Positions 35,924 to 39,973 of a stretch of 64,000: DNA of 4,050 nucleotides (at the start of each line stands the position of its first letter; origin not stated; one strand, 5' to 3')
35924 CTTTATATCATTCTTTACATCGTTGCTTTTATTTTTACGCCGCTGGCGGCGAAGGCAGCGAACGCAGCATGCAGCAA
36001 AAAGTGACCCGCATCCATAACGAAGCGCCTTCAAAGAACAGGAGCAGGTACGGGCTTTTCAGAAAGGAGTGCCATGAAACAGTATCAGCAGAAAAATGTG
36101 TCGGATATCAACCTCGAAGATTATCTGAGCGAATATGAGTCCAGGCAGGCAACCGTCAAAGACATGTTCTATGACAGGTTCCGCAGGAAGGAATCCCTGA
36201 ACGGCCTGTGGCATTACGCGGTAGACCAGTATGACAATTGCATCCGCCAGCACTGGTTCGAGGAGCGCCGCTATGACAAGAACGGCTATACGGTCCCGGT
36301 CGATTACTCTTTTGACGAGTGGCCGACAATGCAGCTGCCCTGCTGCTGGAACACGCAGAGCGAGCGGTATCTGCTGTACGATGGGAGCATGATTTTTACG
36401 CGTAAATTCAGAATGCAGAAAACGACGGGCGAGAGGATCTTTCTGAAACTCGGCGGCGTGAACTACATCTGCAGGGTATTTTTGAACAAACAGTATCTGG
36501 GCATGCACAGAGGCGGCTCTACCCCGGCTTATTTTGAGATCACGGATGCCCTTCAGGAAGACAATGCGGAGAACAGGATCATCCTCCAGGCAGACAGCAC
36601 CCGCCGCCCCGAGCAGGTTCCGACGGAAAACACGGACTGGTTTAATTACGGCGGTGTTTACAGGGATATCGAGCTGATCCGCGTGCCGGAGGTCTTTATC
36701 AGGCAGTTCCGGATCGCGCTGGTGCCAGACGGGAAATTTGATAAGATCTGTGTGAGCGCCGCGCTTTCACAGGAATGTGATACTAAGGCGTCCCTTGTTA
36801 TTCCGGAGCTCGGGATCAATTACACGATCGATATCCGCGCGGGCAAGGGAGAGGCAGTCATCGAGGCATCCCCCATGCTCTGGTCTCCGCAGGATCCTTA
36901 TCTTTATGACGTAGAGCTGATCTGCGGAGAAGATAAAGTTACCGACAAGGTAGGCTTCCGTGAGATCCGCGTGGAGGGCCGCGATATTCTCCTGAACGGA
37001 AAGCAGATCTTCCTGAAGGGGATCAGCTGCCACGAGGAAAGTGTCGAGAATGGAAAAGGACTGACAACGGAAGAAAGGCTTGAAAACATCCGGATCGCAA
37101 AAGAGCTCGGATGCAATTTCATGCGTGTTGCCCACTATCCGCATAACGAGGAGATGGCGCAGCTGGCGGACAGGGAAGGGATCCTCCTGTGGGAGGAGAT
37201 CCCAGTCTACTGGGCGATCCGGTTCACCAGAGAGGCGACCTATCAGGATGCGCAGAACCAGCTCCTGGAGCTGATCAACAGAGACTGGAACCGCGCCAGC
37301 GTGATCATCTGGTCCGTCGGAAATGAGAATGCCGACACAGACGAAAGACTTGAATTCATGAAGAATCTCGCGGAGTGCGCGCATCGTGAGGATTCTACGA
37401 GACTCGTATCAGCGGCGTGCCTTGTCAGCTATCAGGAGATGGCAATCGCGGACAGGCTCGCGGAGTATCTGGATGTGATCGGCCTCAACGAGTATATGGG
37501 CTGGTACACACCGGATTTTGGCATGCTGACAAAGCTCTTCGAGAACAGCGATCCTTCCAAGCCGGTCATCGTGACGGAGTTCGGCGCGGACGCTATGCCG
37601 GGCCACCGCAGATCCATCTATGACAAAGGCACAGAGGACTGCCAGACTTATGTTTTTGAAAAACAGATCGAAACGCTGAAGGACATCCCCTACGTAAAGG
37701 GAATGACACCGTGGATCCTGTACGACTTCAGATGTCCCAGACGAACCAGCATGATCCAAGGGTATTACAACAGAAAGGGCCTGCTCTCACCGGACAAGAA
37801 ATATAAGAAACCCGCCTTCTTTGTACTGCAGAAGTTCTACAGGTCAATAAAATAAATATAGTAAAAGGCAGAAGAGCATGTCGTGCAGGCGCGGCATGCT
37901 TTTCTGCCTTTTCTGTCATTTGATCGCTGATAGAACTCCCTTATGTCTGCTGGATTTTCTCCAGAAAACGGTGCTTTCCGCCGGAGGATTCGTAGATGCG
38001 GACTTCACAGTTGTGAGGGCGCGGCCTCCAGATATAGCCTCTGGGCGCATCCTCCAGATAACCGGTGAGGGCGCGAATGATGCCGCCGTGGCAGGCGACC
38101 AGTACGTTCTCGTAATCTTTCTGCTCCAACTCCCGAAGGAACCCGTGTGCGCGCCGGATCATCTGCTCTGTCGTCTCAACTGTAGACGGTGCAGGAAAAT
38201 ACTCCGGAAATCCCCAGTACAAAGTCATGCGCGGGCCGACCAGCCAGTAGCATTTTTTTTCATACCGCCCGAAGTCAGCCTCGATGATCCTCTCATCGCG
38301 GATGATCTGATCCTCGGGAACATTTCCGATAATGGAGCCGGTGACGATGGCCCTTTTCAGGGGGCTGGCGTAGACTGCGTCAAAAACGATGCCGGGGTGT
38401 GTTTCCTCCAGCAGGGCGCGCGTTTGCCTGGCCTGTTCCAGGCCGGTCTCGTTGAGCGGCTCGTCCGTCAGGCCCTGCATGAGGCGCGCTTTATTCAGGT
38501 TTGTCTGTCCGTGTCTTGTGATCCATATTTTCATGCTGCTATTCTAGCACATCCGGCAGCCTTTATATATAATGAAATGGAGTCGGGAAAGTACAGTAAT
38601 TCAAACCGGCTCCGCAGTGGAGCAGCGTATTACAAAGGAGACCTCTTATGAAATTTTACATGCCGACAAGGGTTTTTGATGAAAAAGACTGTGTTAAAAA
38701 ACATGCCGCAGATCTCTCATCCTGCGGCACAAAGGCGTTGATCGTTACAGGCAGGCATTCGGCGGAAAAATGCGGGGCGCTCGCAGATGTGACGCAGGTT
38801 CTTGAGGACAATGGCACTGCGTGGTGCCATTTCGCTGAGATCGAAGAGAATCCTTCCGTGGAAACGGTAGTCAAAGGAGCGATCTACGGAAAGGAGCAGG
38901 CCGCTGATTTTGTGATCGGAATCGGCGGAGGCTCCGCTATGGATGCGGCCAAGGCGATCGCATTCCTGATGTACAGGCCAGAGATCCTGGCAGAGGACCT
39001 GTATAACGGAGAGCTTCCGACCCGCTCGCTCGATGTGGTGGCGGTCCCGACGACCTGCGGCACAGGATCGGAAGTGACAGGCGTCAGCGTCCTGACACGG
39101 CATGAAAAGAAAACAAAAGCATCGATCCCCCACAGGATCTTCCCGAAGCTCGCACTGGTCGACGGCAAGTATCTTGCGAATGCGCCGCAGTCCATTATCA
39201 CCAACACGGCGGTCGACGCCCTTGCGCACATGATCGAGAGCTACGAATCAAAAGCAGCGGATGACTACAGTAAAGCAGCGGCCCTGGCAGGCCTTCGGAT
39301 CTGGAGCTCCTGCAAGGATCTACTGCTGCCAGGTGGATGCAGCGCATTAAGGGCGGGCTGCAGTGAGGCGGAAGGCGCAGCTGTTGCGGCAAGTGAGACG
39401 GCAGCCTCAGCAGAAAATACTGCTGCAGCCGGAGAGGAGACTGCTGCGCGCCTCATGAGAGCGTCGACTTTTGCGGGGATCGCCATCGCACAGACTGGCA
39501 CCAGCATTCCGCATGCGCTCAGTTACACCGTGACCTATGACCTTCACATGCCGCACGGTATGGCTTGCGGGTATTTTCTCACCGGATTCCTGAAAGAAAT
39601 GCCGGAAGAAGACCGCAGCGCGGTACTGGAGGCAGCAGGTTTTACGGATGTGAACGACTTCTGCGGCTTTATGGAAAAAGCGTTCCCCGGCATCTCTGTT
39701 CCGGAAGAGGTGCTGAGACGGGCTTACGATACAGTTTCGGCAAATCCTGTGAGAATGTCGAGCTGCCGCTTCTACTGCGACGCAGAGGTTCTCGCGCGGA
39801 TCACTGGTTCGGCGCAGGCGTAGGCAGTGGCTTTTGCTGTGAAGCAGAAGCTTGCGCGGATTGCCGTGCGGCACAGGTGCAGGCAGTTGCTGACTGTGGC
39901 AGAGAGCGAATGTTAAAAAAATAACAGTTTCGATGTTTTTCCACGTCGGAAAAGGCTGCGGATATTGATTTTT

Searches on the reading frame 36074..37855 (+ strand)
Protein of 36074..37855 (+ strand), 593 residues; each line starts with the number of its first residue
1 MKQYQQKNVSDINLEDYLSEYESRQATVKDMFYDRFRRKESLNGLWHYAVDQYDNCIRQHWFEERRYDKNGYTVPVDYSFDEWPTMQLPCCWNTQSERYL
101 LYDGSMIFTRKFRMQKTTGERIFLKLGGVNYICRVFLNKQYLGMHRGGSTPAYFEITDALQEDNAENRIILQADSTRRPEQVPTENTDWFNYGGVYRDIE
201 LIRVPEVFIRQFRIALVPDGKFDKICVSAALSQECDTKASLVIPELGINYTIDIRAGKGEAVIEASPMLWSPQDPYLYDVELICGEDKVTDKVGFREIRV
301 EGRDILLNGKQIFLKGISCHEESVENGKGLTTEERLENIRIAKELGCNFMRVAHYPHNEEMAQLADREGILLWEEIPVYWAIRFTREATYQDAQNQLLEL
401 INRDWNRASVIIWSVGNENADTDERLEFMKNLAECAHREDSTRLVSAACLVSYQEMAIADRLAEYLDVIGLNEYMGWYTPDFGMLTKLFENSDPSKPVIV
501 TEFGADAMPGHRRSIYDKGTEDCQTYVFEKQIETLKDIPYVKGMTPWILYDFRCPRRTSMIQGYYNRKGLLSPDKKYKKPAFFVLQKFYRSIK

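Call 7: search_protein_families(library=pfam, proteins=[window:36074-37855:+])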
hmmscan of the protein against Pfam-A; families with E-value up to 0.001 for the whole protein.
window:36074-37855:+ (593 aa): 4 families
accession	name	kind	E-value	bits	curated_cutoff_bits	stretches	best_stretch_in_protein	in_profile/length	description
PF02836.23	Glyco_hydro_2_C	-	4e-34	118.6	21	1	298-592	1-300/302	Glycosyl hydrolases family 2, TIM barrel domain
PF02837.24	Glyco_hydro_2_N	-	4.2e-18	66.3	28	1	40-205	2-169/169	Glycosyl hydrolases family 2, sugar binding domain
PF22666.2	Glyco_hydro_2_N2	-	3.2e-05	24.5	27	1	105-183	49-129/167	Glycosyl hydrolase 2 galactose-binding domain-like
PF00703.27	Glyco_hydro_2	-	5.2e-05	24.4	23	1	265-296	73-109/109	Glycosyl hydrolases family 2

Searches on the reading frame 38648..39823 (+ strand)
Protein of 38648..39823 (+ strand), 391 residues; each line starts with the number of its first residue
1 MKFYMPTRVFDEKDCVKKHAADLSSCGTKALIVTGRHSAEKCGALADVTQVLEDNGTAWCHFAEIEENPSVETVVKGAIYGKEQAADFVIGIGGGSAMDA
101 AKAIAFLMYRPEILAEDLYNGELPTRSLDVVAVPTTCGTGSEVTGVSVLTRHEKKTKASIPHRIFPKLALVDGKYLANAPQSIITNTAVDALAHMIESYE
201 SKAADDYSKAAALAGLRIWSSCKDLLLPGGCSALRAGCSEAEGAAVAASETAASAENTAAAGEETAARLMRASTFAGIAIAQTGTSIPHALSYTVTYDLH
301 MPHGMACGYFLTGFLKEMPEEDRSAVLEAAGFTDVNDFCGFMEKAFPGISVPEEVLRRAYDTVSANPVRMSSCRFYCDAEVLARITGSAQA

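Call 7: search_protein_families(library=pfam, proteins=[window:38648-39823:+])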
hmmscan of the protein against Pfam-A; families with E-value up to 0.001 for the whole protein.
window:38648-39823:+ (391 aa): 3 families
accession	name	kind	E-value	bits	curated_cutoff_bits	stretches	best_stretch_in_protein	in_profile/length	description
PF00465.25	Fe-ADH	-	3.3e-45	154.1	31.3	1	6-172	1-167/168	Iron-containing alcohol dehydrogenase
PF25137.1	ADH_Fe_C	-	2.4e-12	47.4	27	1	256-318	41-105/194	Fe-containing alcohol dehydrogenase family, C-terminal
PF13685.12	Fe-ADH_2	-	1.2e-10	42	28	1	27-111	19-100/149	Iron-containing alcohol dehydrogenase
